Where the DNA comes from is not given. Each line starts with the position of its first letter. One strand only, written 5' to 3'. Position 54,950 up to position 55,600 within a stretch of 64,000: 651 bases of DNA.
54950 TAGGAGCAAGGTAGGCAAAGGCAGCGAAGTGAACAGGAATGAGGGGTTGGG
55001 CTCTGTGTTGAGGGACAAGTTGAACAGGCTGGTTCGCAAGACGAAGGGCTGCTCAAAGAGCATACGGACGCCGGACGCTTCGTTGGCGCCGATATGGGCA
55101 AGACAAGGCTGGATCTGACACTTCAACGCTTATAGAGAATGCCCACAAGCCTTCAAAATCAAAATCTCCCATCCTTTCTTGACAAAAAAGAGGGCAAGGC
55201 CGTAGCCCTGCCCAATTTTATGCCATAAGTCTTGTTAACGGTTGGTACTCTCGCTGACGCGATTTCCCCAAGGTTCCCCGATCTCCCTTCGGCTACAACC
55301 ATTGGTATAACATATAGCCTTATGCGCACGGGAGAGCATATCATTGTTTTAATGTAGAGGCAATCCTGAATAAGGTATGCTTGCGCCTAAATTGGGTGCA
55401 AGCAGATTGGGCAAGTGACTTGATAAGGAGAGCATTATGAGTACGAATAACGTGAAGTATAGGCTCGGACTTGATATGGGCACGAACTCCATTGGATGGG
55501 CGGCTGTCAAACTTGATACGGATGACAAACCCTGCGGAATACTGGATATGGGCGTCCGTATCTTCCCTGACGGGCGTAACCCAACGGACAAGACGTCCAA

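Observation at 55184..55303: Candidate tracrRNA whose anti-repeat is split by a 28-nt insertion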

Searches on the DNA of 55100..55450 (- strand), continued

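Call 77: search_rna_families(source=window, start=55100, end=55450, threshold=evalue, max_evalue=10)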
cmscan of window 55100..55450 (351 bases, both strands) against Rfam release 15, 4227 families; matches with E-value up to 10: 6.
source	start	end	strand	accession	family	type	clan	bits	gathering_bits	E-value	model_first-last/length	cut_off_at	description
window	55159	55283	-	RF01773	rpsL_pseudo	Cis-reg; leader;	-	18.8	70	0.12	1-128/128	no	Pseudomonas rpsL leader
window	55185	55241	-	RF02651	SorY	Gene; sRNA;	-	18.6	111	0.15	1-83/83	no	Singlet oxygen resistance RNA Y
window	55185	55228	-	RF01489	sbrA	Gene; sRNA;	-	18.5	45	0.23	1-71/71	no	Listeria sRNA sbrA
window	55186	55251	-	RF02343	ar9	Gene; sRNA;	-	17.8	45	1.4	1-149/149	no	Alphaproteobacterial sRNA ar9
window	55361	55413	-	RF04353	Plastid-psbN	Cis-reg;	-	17.4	50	1.7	1-61/61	no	Plastid-psbN 5UTR RNA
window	55177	55243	-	RF00519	suhB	Gene; sRNA;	CL00108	13.5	41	2.9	1-77/77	no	Makes More Granules Regulator RNA (mmgR)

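Call 85: search_with_rna_model(model_id=R1, sources=[L096, L097, L098, L099, L100, L101, L102, L103, L104, L105, L106, L107, L108, L109, L110, L111, L112, L113, L114, L115, L116, L117, L118], max_evalue=0.001)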
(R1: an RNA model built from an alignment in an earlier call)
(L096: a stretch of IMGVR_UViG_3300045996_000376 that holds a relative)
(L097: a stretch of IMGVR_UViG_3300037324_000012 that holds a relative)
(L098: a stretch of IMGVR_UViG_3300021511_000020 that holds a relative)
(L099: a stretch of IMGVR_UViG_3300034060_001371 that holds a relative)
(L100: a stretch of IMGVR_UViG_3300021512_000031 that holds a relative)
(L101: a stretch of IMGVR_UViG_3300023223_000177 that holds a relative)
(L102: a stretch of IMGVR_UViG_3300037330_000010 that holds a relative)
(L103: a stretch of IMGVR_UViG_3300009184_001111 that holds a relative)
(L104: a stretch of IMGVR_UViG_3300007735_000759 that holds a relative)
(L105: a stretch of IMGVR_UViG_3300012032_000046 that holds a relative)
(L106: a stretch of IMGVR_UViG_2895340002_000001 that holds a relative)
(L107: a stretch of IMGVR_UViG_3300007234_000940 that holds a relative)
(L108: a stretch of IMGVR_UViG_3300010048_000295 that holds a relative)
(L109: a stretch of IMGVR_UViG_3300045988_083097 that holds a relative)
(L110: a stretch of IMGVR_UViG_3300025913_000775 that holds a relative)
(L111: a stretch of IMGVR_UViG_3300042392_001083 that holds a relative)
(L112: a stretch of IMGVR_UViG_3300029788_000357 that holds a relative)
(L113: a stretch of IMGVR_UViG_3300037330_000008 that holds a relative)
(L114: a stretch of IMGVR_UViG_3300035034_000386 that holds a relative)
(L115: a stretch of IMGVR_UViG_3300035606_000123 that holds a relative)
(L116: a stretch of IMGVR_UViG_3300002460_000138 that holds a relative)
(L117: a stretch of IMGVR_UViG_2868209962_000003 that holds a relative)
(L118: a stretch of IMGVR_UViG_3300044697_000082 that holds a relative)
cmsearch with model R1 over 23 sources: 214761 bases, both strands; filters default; matches with E-value up to 0.001: 1.
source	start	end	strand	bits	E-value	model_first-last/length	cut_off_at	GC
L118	7931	8032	-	20.8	0.00011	1-81/81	no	0.51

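Call 90: search_with_rna_model(model_id=R1, sources=[L119, L120, L121], max_evalue=1e-8, show_alignments=1)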
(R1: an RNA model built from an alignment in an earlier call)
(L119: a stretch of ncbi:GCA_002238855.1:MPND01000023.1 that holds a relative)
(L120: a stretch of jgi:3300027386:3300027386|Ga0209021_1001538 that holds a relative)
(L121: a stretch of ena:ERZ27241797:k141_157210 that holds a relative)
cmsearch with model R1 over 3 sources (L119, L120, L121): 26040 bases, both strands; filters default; matches with E-value up to 1e-8: 3.
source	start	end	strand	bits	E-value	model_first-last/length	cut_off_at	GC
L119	2518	2598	-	51.8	1.1e-15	1-81/81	no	0.49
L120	2051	2131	-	51.8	1.1e-15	1-81/81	no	0.49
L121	1986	2066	-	51.8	1.1e-15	1-81/81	no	0.49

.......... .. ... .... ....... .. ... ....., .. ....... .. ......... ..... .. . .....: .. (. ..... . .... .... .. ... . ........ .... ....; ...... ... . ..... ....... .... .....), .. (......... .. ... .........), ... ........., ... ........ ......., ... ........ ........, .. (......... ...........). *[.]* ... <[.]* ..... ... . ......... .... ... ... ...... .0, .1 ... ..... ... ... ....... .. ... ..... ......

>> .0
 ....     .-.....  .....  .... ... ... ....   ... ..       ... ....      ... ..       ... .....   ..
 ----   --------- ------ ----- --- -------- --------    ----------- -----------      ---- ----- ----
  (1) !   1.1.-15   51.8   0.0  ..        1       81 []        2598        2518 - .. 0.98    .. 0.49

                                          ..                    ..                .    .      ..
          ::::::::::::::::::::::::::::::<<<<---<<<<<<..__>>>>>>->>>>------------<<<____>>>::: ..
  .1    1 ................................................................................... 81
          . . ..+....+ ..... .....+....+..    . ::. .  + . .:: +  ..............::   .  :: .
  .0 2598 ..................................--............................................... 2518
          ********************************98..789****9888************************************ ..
